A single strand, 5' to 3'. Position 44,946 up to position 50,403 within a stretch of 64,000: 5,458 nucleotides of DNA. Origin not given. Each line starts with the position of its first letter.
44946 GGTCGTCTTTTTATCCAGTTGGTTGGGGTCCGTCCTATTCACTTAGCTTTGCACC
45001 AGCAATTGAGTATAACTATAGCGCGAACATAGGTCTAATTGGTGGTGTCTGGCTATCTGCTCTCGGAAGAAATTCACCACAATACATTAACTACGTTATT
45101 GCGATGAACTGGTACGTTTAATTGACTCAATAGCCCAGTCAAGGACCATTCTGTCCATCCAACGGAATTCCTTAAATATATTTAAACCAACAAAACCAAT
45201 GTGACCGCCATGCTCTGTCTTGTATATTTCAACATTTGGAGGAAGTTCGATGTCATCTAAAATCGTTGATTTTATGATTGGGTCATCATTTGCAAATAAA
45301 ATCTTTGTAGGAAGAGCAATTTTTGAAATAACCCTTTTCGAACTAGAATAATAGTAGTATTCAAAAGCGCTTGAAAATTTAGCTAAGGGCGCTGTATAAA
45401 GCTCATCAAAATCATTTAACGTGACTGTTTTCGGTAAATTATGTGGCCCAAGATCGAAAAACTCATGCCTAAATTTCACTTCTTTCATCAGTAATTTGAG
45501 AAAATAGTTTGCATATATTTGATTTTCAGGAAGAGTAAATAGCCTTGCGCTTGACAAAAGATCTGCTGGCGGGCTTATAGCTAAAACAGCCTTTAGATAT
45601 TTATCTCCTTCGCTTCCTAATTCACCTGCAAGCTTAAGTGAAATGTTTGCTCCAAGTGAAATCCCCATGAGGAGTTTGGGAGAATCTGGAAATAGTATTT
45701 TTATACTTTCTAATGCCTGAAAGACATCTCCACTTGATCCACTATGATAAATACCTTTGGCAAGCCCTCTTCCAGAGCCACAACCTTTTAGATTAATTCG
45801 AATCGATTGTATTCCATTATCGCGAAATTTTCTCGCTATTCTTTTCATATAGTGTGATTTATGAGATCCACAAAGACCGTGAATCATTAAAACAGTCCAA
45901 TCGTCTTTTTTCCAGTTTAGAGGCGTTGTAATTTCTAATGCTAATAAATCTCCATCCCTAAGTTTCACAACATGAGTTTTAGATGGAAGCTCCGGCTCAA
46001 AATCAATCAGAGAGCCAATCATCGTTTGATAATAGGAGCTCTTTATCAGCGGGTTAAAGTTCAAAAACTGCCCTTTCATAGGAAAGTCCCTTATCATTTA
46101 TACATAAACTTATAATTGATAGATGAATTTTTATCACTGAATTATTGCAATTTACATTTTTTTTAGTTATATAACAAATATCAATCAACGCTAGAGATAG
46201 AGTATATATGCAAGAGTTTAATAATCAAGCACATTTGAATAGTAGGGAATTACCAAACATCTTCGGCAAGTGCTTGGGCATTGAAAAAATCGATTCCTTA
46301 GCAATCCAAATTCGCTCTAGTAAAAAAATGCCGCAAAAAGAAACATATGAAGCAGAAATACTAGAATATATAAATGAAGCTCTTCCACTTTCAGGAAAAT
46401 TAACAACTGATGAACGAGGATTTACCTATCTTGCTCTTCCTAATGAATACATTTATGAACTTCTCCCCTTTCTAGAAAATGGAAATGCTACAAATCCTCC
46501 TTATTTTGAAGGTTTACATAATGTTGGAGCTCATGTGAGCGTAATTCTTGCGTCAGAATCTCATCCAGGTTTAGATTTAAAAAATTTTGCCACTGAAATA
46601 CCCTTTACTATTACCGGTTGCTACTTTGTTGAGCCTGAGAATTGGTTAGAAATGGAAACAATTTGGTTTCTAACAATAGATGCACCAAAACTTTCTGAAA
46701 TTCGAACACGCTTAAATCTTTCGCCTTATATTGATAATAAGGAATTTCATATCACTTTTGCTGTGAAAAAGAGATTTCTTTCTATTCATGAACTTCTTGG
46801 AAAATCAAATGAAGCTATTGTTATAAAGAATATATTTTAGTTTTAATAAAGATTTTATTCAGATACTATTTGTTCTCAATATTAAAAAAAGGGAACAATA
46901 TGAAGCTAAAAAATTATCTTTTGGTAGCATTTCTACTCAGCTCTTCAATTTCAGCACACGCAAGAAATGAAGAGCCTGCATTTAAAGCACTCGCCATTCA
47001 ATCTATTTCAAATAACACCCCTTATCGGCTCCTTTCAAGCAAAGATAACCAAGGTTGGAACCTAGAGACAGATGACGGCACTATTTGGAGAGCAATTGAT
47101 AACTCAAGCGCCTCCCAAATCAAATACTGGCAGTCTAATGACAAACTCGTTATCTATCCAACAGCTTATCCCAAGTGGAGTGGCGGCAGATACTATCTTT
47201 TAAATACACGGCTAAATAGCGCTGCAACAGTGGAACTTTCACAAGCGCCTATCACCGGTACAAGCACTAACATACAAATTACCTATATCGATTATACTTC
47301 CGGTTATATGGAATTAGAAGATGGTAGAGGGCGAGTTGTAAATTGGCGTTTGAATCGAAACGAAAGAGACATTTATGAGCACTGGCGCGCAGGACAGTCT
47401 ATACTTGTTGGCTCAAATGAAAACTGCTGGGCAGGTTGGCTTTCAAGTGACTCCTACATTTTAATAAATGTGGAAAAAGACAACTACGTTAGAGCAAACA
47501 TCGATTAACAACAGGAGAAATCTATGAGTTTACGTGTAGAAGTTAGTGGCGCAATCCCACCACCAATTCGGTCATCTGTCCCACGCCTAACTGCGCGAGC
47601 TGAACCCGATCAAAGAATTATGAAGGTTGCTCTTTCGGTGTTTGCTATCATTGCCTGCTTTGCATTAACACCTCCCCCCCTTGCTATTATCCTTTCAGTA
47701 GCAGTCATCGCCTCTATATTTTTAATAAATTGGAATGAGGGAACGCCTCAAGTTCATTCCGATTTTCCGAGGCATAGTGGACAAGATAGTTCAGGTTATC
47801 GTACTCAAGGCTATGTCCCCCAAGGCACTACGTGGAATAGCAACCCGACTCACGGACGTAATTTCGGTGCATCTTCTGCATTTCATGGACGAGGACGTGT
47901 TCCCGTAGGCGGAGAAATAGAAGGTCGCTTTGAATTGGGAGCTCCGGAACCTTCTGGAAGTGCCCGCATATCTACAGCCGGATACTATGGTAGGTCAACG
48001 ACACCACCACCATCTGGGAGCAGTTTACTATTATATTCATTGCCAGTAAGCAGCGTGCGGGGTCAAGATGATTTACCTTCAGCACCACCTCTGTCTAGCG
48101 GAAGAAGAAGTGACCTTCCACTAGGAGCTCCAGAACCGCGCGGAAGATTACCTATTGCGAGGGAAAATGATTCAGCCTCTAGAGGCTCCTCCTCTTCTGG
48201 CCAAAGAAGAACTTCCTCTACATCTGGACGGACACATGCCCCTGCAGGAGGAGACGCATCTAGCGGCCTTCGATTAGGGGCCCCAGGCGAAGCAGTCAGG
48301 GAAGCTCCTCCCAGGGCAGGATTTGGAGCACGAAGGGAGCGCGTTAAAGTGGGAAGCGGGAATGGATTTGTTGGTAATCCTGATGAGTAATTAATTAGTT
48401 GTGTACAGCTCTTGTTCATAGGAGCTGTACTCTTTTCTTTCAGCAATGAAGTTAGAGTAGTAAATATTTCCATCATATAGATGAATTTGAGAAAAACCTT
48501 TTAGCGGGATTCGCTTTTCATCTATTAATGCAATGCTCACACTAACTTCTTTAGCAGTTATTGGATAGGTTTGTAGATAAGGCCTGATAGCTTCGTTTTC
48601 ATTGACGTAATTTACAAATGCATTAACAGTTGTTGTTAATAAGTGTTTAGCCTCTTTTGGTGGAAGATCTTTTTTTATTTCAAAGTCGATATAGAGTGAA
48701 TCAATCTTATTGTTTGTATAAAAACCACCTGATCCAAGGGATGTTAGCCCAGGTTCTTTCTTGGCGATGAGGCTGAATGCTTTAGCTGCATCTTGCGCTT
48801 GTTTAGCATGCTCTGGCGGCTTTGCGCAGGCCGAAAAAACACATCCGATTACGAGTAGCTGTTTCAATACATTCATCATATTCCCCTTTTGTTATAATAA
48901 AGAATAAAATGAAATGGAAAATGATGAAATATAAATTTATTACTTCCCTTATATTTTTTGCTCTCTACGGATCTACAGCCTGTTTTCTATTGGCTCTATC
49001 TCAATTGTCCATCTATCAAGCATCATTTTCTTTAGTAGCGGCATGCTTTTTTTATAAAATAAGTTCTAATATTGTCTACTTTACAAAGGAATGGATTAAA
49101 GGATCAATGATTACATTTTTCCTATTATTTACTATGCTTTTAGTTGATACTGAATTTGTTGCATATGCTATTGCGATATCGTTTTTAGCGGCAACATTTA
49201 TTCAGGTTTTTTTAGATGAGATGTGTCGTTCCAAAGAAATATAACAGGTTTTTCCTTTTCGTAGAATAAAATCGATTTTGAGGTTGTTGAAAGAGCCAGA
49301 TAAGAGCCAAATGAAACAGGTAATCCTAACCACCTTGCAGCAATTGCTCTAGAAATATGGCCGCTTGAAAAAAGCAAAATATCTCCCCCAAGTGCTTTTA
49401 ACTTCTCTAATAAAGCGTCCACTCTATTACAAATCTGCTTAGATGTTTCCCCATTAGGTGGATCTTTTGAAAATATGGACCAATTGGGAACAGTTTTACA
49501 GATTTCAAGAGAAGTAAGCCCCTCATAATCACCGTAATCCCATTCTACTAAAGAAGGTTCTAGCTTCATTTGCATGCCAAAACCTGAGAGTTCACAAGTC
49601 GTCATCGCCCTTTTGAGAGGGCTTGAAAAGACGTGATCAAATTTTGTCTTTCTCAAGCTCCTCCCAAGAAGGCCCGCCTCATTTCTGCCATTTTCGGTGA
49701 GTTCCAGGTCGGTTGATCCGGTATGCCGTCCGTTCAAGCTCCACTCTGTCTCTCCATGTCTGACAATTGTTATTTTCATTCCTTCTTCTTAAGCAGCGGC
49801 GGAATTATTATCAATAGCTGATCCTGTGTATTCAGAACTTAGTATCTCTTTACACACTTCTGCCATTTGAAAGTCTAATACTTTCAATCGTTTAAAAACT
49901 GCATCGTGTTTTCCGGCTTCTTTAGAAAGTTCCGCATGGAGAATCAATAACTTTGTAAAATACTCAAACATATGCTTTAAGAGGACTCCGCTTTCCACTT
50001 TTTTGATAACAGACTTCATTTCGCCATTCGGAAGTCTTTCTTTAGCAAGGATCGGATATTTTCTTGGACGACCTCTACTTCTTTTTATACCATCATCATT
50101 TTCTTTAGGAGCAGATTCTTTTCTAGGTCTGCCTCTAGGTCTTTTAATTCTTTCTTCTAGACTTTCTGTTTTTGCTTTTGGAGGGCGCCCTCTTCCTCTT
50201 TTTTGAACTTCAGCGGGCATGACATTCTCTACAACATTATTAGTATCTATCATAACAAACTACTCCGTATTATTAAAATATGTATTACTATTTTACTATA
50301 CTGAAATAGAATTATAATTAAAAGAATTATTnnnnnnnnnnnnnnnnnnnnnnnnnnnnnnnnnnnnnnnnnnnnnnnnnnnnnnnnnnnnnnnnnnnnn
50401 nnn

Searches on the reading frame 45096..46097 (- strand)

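Call 67: search_protein_families(library=pfam, proteins=[window:45096-46097:-], max_evalue=0.001)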
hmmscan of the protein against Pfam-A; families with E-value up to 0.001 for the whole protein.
window:45096-46097:- (333 aa): 3 families
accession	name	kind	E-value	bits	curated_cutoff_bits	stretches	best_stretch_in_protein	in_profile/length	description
PF00561.26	Abhydrolase_1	-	2.6e-13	50.6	25.8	1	68-302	2-241/245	alpha/beta hydrolase fold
PF12146.15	Hydrolase_4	-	8.6e-08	32.2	27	1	65-276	3-206/239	Serine aminopeptidase, S33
PF12697.13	Abhydrolase_6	-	3.1e-06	28.5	26.3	1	69-300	1-205/217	Alpha/beta hydrolase family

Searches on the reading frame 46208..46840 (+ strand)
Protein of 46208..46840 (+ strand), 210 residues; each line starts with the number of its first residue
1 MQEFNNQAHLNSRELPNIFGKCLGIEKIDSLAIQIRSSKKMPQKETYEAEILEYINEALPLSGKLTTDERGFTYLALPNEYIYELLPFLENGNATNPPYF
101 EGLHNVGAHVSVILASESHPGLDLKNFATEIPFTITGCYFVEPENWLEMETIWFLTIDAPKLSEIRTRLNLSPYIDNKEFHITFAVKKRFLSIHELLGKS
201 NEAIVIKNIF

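Call 67: search_protein_families(library=pfam, proteins=[window:46208-46840:+], max_evalue=0.001)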
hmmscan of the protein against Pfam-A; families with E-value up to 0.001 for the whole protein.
window:46208-46840:+ (210 aa): 1 family
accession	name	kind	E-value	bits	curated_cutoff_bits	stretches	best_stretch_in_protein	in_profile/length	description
PF22547.2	2H-SAK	-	7.4e-09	36.4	27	1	74-189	2-121/124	Swiss Army Knife, 2H phosphoesterase domain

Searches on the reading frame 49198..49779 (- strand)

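Call 67: search_protein_families(library=pfam, proteins=[window:49198-49779:-], max_evalue=0.001)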
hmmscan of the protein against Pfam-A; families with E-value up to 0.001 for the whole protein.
window:49198-49779:- (193 aa): 1 family
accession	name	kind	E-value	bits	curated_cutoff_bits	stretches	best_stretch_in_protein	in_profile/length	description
PF00300.27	His_Phos_1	-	3.9e-47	160.9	21.7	1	3-186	1-194/194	Histidine phosphatase superfamily (branch 1)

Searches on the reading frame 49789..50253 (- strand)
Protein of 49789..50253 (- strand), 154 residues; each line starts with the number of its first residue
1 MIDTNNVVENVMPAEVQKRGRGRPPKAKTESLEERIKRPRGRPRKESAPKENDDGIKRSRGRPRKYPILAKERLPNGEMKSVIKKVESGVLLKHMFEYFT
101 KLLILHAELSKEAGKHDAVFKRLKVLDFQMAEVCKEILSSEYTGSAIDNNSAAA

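Call 67: search_protein_families(library=pfam, proteins=[window:49789-50253:-], max_evalue=0.001)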
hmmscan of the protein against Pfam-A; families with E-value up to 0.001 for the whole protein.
window:49789-50253:- (154 aa): 1 family
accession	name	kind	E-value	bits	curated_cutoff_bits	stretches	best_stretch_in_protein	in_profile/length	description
PF02178.24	AT_hook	-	1.9e-05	24.4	17.4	0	18-29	1-12/13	AT hook motif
